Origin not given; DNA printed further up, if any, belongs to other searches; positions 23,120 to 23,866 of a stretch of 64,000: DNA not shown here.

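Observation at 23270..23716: IscU Fe-S scaffold carried by the phage, alongside a Cas4-like nuclease that needs an Fe-S cluster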

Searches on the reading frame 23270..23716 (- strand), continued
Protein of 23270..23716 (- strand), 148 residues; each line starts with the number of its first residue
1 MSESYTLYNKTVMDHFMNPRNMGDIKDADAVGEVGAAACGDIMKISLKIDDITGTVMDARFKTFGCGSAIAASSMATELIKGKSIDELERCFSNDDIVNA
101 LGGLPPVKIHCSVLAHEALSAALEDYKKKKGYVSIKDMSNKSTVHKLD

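Call 25: search_solved_structures(query=window:23270-23716:-, show_alignments=3)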
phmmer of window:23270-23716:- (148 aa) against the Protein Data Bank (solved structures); distinct sequences matched with E-value up to 0.001: 33.
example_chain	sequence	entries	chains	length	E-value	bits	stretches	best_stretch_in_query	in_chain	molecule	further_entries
7c8m_A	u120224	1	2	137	6.7e-39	136.5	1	6-130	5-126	Nitrogen-fixing NifU domain protein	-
3lvl_A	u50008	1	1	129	8.8e-39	136.1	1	7-130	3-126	NifU-like protein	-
2l4x_A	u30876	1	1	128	1.1e-38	135.7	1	8-130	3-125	Iron-sulfur cluster assembly scaffold protein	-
6uxe_D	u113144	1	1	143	4e-38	133.9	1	8-130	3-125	Iron-sulfur cluster assembly enzyme ISCU, mitochondrial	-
9wfy_D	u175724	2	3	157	6.3e-38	133.3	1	8-134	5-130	Iron-sulfur cluster assembly scaffold protein IscU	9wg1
6w1d_D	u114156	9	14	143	7.7e-38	133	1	8-130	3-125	Iron-sulfur cluster assembly enzyme ISCU, mitochondrial | Iron-sulfur cluster assembly enzyme ISCU | Isoform 1 of Iron-sulfur cluster assembly enzyme ISCU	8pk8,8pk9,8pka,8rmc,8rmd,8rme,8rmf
8tvt_D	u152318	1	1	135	7.7e-38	133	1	8-130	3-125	Iron-sulfur cluster assembly enzyme ISCU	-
6nzu_D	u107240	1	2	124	8.3e-38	132.9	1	7-129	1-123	Iron-sulfur cluster assembly enzyme ISCU, mitochondrial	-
9wcv_A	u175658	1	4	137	9e-38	132.8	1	6-130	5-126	Nitrogen-fixing NifU domain protein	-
1q48_A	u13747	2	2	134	1.2e-37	132.4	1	8-132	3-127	NifU-like protein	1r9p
2kqk_A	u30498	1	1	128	1.5e-37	132.1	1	8-130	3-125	NifU-like protein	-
7c8n_A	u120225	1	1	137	1.8e-37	131.9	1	6-130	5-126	Nitrogen-fixing NifU domain protein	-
9vwk_A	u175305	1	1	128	2.1e-37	131.6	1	8-130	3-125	Iron-sulfur cluster assembly scaffold protein IscU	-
7cnv_A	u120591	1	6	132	2.3e-37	131.5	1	6-130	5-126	Nitrogen-fixing NifU domain protein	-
4eb5_C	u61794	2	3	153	2.6e-37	131.3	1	7-146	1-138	NifU protein (NifU-1)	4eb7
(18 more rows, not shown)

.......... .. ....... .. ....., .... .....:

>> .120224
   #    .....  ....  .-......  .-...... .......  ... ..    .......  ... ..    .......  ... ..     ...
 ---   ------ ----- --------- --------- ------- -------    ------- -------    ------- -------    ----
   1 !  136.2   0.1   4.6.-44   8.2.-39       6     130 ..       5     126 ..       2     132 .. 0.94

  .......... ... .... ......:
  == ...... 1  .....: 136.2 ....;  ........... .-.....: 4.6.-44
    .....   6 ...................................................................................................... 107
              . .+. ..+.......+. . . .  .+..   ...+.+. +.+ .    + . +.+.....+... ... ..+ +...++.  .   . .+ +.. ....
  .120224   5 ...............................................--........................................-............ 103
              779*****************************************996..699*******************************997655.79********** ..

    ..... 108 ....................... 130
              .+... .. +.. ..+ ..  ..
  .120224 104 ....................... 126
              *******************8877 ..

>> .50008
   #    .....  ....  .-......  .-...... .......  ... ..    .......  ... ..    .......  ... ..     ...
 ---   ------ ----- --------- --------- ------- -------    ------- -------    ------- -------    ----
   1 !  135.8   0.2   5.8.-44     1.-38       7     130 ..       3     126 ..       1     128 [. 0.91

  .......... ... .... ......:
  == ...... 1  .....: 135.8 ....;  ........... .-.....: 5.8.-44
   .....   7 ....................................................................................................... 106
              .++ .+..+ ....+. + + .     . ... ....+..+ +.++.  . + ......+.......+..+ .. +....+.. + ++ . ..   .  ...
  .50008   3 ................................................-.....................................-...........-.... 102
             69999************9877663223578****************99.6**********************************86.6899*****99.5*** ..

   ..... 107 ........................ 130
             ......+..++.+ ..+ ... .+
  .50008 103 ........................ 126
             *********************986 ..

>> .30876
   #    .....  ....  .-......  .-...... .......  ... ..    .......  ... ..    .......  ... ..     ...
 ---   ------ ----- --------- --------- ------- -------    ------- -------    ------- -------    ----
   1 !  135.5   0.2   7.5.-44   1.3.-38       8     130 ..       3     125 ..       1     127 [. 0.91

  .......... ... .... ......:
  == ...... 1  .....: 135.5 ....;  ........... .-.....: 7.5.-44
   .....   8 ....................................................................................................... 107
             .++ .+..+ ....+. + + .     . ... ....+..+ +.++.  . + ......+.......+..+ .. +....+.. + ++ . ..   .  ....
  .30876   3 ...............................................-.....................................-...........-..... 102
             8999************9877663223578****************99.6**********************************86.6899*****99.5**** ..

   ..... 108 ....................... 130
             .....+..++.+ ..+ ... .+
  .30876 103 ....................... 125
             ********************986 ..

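Call 31: find_encoding_contigs(protein=window:23270-23716:-, flank=10000, max_places=4)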
Protein window:23270-23716:- (148 aa): 23 contigs read that carry it; 4 places shown.
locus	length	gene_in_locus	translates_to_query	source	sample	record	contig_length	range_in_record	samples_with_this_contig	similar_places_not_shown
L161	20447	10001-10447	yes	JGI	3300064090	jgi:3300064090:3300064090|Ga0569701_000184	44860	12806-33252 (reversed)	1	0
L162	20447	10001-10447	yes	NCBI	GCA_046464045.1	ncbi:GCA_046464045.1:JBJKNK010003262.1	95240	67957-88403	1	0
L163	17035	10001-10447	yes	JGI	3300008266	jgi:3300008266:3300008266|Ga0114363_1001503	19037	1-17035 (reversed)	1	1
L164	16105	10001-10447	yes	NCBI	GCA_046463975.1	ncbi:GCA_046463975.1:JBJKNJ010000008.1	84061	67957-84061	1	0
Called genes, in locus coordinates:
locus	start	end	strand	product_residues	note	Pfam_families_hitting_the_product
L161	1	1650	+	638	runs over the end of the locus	PF07486:Hydrolase_2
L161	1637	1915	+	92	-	-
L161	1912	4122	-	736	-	-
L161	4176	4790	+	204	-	-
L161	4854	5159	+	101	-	-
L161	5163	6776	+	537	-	PF00176:SNF2-rel_dom (weak), PF00271:Helicase_C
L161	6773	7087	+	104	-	-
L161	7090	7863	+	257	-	-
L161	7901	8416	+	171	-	-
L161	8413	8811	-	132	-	-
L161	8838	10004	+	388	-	PF00106:adh_short (faint), PF01370:Epimerase, PF04321:RmlD_sub_bind (weak), PF16363:GDP_Man_Dehyd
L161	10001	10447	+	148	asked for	PF01592:NifU_N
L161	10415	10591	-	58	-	-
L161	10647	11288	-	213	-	PF01844:HNH (weak), PF13395:HNH_4, PF14279:HNH_5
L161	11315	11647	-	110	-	PF10544:T5orf172, PF13455:MUG113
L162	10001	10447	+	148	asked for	PF01592:NifU_N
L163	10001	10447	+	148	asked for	PF01592:NifU_N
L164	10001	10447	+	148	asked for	PF01592:NifU_N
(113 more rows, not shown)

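Call 32: find_encoding_contigs(protein=P0095, flank=10000, max_places=3)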
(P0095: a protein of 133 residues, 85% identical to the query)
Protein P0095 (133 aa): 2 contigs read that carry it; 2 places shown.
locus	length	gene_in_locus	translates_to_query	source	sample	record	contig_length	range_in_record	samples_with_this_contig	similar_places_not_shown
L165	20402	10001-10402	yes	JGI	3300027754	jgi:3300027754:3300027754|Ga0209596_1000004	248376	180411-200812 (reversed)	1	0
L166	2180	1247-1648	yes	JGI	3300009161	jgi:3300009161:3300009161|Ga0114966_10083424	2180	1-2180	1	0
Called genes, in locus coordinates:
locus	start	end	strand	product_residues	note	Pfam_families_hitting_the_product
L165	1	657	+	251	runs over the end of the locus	PF12329:TMF_DNA_bd (faint), PF19220:Rod_CreS (faint)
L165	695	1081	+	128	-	-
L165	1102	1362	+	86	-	-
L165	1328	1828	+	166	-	-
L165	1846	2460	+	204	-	PF00574:CLP_protease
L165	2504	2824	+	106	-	PF10544:T5orf172, PF13455:MUG113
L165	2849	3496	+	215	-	PF01844:HNH, PF13395:HNH_4, PF14279:HNH_5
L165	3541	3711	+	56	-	-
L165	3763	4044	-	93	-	PF07484:Collar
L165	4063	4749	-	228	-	-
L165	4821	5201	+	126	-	-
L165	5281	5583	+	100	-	-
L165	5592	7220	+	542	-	PF00176:SNF2-rel_dom, PF00271:Helicase_C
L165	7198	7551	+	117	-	-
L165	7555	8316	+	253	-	-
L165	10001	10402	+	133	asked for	PF01592:NifU_N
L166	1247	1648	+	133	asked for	PF01592:NifU_N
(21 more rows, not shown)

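Call 36: list_cluster_members(proteins=[P0007, P0013, P0026, P0030, P0050, P0052, P0053, P0056, P0098, P0120])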
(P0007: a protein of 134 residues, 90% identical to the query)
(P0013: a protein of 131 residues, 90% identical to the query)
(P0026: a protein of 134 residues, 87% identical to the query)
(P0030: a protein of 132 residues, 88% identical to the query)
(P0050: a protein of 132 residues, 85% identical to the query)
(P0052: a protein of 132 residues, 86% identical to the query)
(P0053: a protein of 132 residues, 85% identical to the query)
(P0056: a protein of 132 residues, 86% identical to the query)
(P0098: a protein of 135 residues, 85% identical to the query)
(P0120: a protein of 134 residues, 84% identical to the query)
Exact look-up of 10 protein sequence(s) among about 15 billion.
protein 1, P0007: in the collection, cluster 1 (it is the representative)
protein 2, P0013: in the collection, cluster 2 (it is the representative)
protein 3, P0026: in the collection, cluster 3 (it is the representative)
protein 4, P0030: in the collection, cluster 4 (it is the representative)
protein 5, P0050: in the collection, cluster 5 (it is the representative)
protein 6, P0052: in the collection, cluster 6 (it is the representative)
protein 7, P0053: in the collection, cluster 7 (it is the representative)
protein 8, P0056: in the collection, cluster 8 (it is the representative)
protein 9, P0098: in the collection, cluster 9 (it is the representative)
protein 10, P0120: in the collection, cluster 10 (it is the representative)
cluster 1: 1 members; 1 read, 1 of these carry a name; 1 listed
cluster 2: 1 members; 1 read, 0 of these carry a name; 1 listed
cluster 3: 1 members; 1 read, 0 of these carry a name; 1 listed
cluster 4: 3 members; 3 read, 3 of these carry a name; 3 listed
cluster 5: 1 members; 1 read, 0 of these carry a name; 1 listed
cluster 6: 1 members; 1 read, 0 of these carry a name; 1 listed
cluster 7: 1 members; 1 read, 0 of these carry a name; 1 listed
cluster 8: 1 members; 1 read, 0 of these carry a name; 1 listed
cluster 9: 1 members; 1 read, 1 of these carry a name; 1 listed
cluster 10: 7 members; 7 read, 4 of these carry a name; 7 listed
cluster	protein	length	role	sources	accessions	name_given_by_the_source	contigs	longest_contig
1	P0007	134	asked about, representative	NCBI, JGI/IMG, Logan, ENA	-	nitrogen fixation NifU-like protein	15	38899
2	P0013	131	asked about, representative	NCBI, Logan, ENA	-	-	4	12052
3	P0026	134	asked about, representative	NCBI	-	-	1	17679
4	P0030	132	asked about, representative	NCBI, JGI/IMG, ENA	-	nitrogen fixation NifU-like protein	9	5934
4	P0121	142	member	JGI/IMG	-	nitrogen fixation NifU-like protein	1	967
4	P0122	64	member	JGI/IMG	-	NifU-like protein involved in Fe-S cluster formation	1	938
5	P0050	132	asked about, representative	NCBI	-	-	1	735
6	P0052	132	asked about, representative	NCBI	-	-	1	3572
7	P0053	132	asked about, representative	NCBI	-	-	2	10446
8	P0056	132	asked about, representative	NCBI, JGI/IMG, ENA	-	-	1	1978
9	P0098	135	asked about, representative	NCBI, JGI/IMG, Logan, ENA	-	nitrogen fixation NifU-like protein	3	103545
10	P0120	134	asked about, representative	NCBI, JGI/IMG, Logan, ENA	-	nitrogen fixation NifU-like protein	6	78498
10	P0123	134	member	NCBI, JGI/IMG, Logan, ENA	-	nitrogen fixation NifU-like protein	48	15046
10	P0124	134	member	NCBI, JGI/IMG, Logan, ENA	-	nitrogen fixation NifU-like protein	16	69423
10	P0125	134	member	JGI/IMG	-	nitrogen fixation NifU-like protein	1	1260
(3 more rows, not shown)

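Call 69: find_encoding_contigs(protein=P0106, flank=10000, max_places=1)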
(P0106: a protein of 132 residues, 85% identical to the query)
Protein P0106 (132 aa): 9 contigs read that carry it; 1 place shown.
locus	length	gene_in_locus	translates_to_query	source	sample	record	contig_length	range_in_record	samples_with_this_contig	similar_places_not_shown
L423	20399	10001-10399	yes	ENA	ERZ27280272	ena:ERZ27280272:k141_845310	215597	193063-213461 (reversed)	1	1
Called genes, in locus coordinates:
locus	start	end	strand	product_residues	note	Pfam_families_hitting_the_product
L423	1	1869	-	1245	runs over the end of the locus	-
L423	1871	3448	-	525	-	-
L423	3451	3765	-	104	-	-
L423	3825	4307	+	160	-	-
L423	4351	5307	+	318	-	-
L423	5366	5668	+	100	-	-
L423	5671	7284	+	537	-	PF00176:SNF2-rel_dom (weak), PF00271:Helicase_C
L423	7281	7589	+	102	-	-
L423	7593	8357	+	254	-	-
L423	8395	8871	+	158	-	-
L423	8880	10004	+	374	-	PF04321:RmlD_sub_bind (weak), PF01370:Epimerase, PF16363:GDP_Man_Dehyd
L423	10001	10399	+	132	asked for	PF01592:NifU_N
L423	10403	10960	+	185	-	PF05050:Methyltransf_21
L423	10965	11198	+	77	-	-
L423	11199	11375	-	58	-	-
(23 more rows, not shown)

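Call 70: find_encoding_contigs(protein=P0098, flank=10000, max_places=1)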
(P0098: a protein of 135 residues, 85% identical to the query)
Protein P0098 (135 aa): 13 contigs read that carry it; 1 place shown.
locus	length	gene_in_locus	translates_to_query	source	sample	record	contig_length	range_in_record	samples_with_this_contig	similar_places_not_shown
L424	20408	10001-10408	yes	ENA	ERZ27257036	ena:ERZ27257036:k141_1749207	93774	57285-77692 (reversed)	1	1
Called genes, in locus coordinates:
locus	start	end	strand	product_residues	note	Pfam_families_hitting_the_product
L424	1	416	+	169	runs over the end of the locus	PF00383:dCMP_cyt_deam_1, PF14437:MafB19-deam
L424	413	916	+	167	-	-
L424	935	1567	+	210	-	PF00574:CLP_protease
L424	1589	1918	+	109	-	PF10544:T5orf172, PF13455:MUG113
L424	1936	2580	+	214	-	PF01844:HNH, PF13395:HNH_4, PF14279:HNH_5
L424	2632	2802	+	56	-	-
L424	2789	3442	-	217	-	-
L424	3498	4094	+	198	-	-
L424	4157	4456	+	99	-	-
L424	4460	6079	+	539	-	PF00176:SNF2-rel_dom, PF00271:Helicase_C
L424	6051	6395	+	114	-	-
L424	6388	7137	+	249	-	-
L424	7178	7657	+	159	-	-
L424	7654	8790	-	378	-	PF00155:Aminotran_1_2, PF01041:DegT_DnrJ_EryC1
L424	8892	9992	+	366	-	PF01370:Epimerase, PF04321:RmlD_sub_bind (weak), PF16363:GDP_Man_Dehyd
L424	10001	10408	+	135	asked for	PF01592:NifU_N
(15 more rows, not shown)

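Call 78: search_protein_families(library=phrogs, proteins=[L007:445-1095:-, L007:1083-2039:-, L007:2587-3168:+, L007:3478-4062:+, L007:5408-6307:+, L007:6291-6857:+, L007:7161-7802:+, L007:8060-8761:-, L007:9153-9554:+, L007:9556-9987:+])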
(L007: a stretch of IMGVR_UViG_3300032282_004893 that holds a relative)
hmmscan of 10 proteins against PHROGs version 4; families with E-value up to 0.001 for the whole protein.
L007:445-1095:- (216 aa): 0 families

L007:1083-2039:- (318 aa): 1 family
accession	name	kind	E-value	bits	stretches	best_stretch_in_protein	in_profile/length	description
phrog_1119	-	moron, auxiliary metabolic gene and host takeover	0.00018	22.9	1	2-58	1-52/78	Cor superinfection exclusion protein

L007:2587-3168:+ (193 aa): 1 family
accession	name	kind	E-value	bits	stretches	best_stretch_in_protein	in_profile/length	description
phrog_8905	-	unknown function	2.7e-20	74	1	13-193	12-211/215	-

L007:3478-4062:+ (194 aa): 1 family
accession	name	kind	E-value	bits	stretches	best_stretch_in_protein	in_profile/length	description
phrog_1615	-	unknown function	7.7e-10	40.4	1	1-120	1-108/111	-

L007:5408-6307:+ (299 aa): 0 families

L007:6291-6857:+ (188 aa): 0 families

L007:7161-7802:+ (213 aa): 0 families

L007:8060-8761:- (233 aa): 2 families
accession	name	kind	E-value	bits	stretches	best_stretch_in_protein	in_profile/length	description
phrog_28061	-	unknown function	2.1e-09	38.7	1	178-231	6-57/62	-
phrog_36724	-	unknown function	0.00014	23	0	18-63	8-51/88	-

L007:9153-9554:+ (133 aa): 3 families
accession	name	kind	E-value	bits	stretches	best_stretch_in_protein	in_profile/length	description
phrog_98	-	unknown function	1.5e-19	71.3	1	7-133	22-151/208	-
phrog_8684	-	unknown function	6.1e-11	43.6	1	47-132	63-160/164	-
phrog_17106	-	unknown function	0.00055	20.7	1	42-73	133-164/229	-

L007:9556-9987:+ (143 aa): 2 families
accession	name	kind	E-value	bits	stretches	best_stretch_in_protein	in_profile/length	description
phrog_98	-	unknown function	2.2e-15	57.7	1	1-102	25-145/208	-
phrog_8684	-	unknown function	1.5e-07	32.5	1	34-61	57-84/164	-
